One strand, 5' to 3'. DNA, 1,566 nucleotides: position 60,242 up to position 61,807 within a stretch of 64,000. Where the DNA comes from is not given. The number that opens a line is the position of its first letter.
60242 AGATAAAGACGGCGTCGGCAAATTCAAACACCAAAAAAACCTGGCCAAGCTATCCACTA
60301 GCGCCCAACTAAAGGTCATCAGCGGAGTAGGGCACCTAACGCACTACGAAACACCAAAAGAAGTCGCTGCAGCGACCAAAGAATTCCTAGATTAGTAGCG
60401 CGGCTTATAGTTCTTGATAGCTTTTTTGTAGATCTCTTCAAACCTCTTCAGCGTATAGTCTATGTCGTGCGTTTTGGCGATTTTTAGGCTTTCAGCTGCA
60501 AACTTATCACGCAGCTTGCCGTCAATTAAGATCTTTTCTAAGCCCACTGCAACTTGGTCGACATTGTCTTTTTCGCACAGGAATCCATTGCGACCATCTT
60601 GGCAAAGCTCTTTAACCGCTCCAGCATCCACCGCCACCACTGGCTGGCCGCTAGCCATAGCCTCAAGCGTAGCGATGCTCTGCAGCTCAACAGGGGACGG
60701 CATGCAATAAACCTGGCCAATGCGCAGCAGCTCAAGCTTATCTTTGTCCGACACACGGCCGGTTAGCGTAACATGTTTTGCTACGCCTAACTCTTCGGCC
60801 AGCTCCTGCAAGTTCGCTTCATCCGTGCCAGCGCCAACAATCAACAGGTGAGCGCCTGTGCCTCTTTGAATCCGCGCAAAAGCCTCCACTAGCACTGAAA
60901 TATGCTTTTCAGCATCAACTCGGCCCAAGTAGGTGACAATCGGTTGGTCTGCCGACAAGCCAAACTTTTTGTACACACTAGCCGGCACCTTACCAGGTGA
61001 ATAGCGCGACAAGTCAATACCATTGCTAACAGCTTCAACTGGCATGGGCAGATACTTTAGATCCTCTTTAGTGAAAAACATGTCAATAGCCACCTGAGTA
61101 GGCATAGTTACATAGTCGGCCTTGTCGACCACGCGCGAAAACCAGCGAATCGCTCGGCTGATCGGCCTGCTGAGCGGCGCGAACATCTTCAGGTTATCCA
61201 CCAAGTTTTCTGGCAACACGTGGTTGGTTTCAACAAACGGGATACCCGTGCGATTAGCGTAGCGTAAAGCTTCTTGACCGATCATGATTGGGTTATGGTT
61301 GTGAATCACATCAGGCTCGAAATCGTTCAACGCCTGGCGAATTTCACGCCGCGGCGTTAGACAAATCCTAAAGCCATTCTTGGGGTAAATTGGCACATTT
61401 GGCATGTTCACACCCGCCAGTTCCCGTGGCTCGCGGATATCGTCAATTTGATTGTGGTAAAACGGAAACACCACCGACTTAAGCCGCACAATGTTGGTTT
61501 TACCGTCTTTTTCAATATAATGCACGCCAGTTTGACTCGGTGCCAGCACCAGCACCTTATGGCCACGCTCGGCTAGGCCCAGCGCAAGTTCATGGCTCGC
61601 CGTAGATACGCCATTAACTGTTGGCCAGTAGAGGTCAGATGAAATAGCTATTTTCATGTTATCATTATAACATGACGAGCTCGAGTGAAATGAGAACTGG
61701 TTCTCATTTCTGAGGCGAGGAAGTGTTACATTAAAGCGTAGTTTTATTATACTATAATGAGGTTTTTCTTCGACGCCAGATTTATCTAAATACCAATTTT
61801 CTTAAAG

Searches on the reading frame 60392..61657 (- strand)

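Call 5: search_protein_families(library=pfam, proteins=[window:60392-61657:-], max_evalue=0.01)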
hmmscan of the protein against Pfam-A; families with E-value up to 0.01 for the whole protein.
window:60392-61657:- (421 aa): 5 families
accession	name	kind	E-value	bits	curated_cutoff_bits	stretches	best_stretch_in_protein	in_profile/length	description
PF00534.26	Glycos_transf_1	-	3e-38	131.5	26.4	1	231-388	8-167/172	Glycosyl transferases group 1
PF13692.12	Glyco_trans_1_4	-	6.1e-32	111.3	27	1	239-377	2-140/142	Glycosyl transferases group 1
PF13439.12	Glyco_transf_4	-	2.7e-25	89.8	28.5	1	14-218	1-170/170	Glycosyltransferase Family 4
PF13579.12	Glyco_trans_4_4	-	8.6e-14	52.6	29.7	1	15-189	1-137/158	Glycosyl transferase 4-like domain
PF20706.3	GT4-conflict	-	4.2e-09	36.3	26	1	236-344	195-312/385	Family 4 Glycosyltransferase in conflict systems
